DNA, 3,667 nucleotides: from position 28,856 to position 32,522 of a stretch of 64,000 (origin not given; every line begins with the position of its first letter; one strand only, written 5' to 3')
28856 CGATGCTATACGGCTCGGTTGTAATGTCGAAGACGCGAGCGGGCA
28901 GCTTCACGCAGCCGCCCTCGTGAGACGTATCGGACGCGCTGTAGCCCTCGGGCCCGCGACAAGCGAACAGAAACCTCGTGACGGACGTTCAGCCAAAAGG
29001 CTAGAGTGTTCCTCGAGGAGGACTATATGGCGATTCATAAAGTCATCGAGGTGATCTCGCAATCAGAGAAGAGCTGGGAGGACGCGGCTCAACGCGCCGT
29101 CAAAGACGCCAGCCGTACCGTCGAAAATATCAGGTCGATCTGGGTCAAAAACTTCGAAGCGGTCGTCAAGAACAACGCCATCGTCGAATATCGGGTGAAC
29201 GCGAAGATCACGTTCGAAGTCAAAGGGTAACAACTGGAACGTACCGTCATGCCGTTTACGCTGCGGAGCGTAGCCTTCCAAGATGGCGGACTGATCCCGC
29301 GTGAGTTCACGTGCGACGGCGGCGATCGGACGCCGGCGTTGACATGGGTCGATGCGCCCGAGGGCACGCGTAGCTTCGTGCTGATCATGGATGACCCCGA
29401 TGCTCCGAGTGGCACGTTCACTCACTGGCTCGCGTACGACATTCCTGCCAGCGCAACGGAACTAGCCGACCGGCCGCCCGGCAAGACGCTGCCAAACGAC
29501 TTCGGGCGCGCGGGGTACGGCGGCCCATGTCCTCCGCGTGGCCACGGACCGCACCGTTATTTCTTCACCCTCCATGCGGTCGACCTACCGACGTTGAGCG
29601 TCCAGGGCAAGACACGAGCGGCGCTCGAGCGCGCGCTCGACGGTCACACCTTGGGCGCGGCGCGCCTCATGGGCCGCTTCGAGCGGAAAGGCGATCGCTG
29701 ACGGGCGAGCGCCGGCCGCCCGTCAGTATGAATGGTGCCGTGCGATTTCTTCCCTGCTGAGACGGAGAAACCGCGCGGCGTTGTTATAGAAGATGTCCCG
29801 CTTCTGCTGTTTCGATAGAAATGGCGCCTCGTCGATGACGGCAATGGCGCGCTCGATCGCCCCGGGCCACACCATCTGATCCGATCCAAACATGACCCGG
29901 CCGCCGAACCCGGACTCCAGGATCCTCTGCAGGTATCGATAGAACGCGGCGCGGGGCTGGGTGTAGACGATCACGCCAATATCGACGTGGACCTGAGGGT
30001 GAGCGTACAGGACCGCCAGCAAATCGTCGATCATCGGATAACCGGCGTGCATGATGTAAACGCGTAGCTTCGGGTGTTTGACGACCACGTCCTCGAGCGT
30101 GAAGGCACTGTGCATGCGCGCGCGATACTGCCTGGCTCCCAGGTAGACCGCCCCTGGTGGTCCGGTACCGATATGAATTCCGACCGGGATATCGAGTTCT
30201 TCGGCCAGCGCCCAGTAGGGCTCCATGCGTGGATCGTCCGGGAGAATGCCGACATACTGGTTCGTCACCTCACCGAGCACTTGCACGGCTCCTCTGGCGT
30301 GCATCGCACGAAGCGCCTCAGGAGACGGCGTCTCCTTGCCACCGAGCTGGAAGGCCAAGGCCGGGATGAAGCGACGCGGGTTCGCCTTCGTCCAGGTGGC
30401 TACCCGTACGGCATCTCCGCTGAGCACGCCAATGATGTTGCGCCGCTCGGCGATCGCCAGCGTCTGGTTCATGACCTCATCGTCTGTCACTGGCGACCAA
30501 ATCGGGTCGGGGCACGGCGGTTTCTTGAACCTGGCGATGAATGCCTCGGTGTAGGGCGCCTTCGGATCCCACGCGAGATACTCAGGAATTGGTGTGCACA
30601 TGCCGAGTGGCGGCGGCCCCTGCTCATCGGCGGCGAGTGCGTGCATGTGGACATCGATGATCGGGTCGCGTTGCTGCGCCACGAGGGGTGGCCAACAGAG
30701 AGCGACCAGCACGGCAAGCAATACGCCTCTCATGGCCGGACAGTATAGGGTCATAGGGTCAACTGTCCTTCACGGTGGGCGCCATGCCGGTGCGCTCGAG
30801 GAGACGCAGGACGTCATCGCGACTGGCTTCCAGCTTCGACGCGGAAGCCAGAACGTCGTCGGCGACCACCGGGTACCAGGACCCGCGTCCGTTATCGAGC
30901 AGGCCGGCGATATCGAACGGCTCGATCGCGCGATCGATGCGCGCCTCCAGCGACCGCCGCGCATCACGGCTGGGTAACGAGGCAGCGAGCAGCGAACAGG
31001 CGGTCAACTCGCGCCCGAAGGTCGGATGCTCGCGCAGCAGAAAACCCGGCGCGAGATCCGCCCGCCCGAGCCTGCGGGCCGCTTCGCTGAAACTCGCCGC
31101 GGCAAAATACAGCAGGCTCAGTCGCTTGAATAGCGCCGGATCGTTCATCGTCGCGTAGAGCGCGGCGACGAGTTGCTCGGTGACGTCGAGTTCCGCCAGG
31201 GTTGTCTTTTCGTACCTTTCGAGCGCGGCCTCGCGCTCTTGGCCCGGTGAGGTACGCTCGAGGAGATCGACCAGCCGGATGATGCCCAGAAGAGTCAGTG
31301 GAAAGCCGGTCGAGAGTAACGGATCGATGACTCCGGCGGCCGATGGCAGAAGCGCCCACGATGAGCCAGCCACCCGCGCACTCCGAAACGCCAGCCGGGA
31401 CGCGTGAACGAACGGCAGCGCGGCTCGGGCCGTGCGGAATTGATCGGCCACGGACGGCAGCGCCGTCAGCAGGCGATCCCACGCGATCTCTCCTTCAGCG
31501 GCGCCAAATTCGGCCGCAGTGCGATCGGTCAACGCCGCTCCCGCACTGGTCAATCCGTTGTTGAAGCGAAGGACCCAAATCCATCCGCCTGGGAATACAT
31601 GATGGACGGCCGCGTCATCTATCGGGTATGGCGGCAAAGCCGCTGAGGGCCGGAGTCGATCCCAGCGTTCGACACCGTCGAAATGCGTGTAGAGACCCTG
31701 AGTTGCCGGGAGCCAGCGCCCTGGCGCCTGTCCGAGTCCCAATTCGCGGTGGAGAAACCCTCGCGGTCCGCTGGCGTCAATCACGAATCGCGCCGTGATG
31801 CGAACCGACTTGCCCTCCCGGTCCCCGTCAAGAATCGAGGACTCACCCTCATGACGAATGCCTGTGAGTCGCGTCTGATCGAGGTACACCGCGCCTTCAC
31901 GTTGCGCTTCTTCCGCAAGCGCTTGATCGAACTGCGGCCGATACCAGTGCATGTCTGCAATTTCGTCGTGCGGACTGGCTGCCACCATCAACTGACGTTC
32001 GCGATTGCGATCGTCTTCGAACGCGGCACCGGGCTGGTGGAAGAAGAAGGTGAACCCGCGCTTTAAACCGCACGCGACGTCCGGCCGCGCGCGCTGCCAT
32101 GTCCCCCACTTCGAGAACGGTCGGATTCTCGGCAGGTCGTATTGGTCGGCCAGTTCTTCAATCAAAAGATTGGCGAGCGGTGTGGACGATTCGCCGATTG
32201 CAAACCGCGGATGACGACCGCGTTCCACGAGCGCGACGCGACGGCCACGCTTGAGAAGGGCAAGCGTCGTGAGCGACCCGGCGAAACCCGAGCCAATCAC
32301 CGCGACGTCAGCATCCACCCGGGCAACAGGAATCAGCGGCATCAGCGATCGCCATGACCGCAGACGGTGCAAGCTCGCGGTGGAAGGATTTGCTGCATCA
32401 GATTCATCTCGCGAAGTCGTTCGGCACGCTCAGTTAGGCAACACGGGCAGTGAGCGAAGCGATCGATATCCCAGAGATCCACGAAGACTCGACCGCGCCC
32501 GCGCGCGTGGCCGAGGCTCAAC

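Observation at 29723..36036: Candidate uncharacterised biosynthetic/modification operon: Cys-less AsnB-like amidoligase + CX3CX2C radical SAM + halogenase-fold flavoenzyme + amidohydrolase, preceded by DLH hydrolase and BON protein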

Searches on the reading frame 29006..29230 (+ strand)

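Call 81: search_protein_families(library=pfam, proteins=[window:29006-29230:+], max_evalue=0.0001)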
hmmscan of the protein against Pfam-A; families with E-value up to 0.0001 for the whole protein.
window:29006-29230:+ (74 aa): 1 family
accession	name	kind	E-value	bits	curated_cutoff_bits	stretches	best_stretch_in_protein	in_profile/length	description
PF07311.17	Dodecin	-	1.3e-23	83.6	22.5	1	11-72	2-63/64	Dodecin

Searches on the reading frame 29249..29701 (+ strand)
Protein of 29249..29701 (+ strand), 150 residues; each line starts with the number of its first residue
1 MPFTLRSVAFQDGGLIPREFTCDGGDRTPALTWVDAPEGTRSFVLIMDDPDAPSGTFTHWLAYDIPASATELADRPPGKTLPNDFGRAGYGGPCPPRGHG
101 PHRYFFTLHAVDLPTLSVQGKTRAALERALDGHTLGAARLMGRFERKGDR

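Call 81: search_protein_families(library=pfam, proteins=[window:29249-29701:+], max_evalue=0.0001)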
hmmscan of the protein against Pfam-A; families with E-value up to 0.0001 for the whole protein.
window:29249-29701:+ (150 aa): 1 family
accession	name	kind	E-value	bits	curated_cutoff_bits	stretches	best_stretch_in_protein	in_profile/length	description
PF01161.25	PBP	-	4.8e-42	144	24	1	16-144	2-135/135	Phosphatidylethanolamine-binding protein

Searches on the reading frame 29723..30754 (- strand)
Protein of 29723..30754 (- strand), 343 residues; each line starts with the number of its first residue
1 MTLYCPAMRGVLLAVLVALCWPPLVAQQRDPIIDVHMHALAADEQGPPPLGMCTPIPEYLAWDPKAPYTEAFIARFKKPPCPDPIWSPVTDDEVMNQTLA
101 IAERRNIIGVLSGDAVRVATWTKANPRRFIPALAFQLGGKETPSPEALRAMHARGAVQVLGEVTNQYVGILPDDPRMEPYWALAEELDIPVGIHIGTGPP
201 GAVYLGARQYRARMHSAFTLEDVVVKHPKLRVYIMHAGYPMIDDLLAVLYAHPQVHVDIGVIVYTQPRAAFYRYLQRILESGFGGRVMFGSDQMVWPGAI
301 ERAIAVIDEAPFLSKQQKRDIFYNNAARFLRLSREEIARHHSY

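Call 3: search_protein_families(library=pfam, proteins=[window:29723-30754:-], max_evalue=0.01)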
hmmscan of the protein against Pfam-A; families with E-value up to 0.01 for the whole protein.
window:29723-30754:- (343 aa): 1 family
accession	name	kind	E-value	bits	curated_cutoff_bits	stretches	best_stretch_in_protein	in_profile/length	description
PF04909.20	Amidohydro_2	-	7.2e-45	154.4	26.4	1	33-332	1-289/289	Amidohydrolase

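Call 4: search_protein_families(library=ncbifam, proteins=[window:29723-30754:-], max_evalue=0.01)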
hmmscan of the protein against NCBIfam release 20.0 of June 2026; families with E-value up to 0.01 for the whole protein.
window:29723-30754:- (343 aa): 0 families

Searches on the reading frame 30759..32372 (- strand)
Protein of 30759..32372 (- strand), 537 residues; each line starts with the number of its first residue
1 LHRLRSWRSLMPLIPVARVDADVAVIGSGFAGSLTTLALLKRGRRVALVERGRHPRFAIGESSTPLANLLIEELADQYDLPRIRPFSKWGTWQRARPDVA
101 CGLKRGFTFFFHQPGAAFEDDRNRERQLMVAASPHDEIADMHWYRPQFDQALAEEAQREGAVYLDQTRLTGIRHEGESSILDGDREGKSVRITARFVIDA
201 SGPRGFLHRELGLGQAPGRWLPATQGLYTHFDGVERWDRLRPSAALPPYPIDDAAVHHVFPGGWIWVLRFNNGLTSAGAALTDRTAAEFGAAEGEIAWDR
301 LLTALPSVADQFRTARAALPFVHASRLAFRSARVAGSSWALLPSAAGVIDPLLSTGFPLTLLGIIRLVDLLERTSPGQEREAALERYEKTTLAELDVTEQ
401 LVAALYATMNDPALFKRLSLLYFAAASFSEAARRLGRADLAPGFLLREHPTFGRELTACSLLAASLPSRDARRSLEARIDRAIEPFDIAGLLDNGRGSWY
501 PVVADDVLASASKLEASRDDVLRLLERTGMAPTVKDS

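Call 3: search_protein_families(library=pfam, proteins=[window:30759-32372:-], max_evalue=0.01)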
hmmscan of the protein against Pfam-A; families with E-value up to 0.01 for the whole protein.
window:30759-32372:- (537 aa): 8 families
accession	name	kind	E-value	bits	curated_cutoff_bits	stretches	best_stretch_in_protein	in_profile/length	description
PF01266.30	DAO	-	3.2e-15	56.9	27.9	1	22-309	1-301/353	FAD dependent oxidoreductase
PF04820.20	Trp_halogenase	-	1.7e-14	54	21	2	145-408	157-388/458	Tryptophan halogenase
PF01494.25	FAD_binding_3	-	2.9e-10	40.4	22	2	141-214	94-170/349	FAD binding domain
PF12831.13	FAD_oxidored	-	2.7e-06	27.4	27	1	22-53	1-32/416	FAD dependent oxidoreductase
PF00890.30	FAD_binding_2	-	6.6e-06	26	20.4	1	22-54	1-33/414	FAD binding domain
PF13450.12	NAD_binding_8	-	0.00018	22.1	21.9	1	25-55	1-31/68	NAD(P)-binding Rossmann-like domain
PF05834.18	Lycopene_cycl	-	0.0019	17.8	23.4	0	145-218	86-157/380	Lycopene cyclase protein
PF07992.20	Pyr_redox_2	-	0.0025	17.7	26.1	1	22-64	2-45/291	Pyridine nucleotide-disulphide oxidoreductase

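Call 4: search_protein_families(library=ncbifam, proteins=[window:30759-32372:-], max_evalue=0.01)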
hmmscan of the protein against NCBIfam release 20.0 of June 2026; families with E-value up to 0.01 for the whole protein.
window:30759-32372:- (537 aa): 38 families (the best 25 are shown)
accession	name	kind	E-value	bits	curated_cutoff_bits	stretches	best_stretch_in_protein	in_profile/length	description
NF049967.1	QhpG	equivalog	4.7e-20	71.9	240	2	145-357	84-272/423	flavin-dependent monooxygenase QhpG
NF033113.0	halo_ClmS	equivalog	2.5e-17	62.6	900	2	144-406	105-357/570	chloramphenicol-biosynthetic FADH2-dependent halogenase CmlS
TIGR02032.1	GG-red-SF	subfamily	3e-16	60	158.8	2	144-357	89-283/297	geranylgeranyl reductase family protein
NF038174.1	maturase_GoxB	equivalog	6.8e-12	45.1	400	1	22-78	2-58/358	glycine oxidase maturase GoxB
NF038171.1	maturase_LodB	equivalog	1.3e-09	37.6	400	1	143-214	97-170/361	lysine-epsilon-oxidase maturase LodB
NF005691.0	PRK07494.1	equivalog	1.1e-07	30.8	459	1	19-52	7-40/404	UbiH/UbiF family hydroxylase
NF041080.1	DGGGPL_reductase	equivalog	1.5e-06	27.4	580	0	145-211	94-163/447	digeranylgeranylglycerophospholipid reductase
NF002480.1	PRK01747.1-1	equivalog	4.5e-06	25.4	540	1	18-68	245-294/645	bifunctional tRNA (5-methylaminomethyl-2-thiouridine)(34)-methyltransferase MnmC2/FAD-dependent 5-carboxymethylaminomethyl-2-thiouridine(34)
NF004829.0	PRK06183.1-3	subfamily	8.6e-05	21.5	390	0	19-54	7-42/520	bifunctional 3-(3-hydroxy-phenyl)propionate/3-hydroxycinnamic acid hydroxylase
NF053548.1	violacein_VioC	equivalog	9.2e-05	21.7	760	0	23-56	4-37/429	NADP-dependent violacein biosynthesis oxygenase VioC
NF046068.1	AkvoneHdxseDnrF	equivalog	9.6e-05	21.5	650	0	149-215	112-180/439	aklavinone 12-hydroxylase DnrF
TIGR03197.1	MnmC_Cterm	equivalog_domain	0.00016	20.9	174.2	1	22-67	1-44/400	FAD-dependent 5-carboxymethylaminomethyl-2-thiouridine(34) oxidoreductase MnmC1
TIGR01988.1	Ubi-OHases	subfamily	0.0002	20.3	224.65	0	22-56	1-36/387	ubiquinone biosynthesis hydroxylase, UbiH/UbiF/VisC/COQ6 family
TIGR01984.1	UbiH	equivalog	0.00023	20.1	392.2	0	22-52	1-32/382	2-octaprenyl-6-methoxyphenyl hydroxylase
TIGR01790.1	carotene-cycl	subfamily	0.00024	20.4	209.5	0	22-53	1-32/387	lycopene cyclase family protein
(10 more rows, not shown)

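Call 7: search_solved_structures(query=window:30759-32372:-, max_evalue=0.01)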
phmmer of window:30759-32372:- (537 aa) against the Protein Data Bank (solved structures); distinct sequences matched with E-value up to 0.01: 19.
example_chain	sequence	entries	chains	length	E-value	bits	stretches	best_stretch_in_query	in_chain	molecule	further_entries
6bzt_A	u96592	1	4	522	3.7e-46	161.3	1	21-423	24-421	Halogenase PltM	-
7xgb_A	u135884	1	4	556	7e-46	160.4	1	22-405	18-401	Tetracycline 7-halogenase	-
6bza_A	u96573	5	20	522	7e-46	160.4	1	21-423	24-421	Halogenase PltM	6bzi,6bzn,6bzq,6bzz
7v0b_A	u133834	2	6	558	7.1e-46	160.4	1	22-405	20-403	Tetracycline 7-halogenase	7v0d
5buk_A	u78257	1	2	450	1.6e-21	80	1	21-389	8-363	FADH2-dependent halogenase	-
3nix_A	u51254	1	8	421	1.2e-20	77.2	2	145-359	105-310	Flavoprotein/dehydrogenase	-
5dbj_E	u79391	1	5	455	1.8e-20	76.5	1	20-384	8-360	FADH2-dependent halogenase PltA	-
7fco_A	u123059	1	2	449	4.1e-19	72.1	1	19-389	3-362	ChlB4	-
3i3l_A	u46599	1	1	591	1e-15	60.9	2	144-407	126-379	Alkylhalidase CmlS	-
5bul_A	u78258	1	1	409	1.1e-15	60.8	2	145-388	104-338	flavin-dependent halogenase triple mutant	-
5bva_A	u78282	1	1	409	3.2e-15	59.2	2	145-388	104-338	flavin-dependent halogenase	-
3e1t_A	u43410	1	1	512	2.4e-14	56.3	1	144-410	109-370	Halogenase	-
8zop_A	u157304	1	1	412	1.8e-12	50.1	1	219-390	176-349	Halogenase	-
8gu0_A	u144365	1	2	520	3.8e-11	45.8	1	21-370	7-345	Non-heme halogenase radH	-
5wgt_A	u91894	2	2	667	0.0004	22.6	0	252-301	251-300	Flavin-dependent halogenase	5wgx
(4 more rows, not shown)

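Call 24: search_solved_structures(query=window:30759-32372:-, max_evalue=1e-18, show_alignments=4)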
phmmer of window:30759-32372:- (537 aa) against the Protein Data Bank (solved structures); distinct sequences matched with E-value up to 1e-18: 8.
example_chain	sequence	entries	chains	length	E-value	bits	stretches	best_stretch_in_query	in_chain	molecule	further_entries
6bzt_A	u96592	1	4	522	3.7e-46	161.3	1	21-423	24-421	Halogenase PltM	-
7xgb_A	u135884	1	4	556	7e-46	160.4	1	22-405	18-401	Tetracycline 7-halogenase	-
6bza_A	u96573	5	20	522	7e-46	160.4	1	21-423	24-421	Halogenase PltM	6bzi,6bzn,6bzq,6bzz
7v0b_A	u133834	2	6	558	7.1e-46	160.4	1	22-405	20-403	Tetracycline 7-halogenase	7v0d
5buk_A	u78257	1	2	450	1.6e-21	80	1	21-389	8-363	FADH2-dependent halogenase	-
3nix_A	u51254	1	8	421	1.2e-20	77.2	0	145-359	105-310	Flavoprotein/dehydrogenase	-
5dbj_E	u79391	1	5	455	1.8e-20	76.5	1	20-384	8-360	FADH2-dependent halogenase PltA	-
7fco_A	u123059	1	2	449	4.1e-19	72.1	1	19-389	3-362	ChlB4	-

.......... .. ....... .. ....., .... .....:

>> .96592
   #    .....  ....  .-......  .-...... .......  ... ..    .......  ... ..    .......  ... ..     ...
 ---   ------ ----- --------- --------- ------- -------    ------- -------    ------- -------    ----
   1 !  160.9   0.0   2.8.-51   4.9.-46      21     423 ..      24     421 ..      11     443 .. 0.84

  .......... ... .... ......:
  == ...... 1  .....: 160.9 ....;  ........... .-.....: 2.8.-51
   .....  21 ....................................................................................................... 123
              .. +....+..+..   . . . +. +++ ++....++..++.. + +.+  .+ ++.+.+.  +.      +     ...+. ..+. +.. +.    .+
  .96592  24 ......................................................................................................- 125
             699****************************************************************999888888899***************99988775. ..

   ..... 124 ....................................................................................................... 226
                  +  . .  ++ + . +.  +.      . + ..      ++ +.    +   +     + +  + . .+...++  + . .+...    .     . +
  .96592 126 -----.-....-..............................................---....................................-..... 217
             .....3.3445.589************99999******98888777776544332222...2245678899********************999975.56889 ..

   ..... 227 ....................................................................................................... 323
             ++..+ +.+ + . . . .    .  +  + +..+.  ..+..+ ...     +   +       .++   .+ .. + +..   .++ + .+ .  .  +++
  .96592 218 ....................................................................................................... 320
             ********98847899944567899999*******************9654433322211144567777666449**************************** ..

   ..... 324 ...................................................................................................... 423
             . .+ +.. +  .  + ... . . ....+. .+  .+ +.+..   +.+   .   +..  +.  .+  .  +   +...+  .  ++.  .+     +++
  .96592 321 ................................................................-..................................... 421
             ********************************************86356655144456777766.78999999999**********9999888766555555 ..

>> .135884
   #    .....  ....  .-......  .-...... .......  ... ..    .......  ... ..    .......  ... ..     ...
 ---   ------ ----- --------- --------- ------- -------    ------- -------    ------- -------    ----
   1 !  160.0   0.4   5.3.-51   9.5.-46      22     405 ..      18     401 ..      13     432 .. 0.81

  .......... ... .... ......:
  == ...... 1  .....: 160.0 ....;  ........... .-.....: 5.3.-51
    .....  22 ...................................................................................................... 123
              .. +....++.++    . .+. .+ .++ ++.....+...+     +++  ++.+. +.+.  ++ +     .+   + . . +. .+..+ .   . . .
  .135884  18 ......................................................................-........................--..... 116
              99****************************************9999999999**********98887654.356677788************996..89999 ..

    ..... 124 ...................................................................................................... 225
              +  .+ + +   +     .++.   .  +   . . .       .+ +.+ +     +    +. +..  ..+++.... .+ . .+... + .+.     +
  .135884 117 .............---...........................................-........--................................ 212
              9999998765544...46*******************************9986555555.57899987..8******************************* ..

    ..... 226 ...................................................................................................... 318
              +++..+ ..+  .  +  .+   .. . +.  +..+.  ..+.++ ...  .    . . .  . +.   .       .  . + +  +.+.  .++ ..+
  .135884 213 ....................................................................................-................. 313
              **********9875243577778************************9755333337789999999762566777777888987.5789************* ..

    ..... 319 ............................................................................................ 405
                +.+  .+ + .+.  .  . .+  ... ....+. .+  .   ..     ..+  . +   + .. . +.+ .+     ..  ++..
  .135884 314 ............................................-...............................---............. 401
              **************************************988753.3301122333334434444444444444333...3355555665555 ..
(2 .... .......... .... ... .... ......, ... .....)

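Call 55: search_protein_families(library=padloc, proteins=[window:30759-32372:-], max_evalue=0.01)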
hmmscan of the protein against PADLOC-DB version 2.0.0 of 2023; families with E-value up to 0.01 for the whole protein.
window:30759-32372:- (537 aa): 0 families
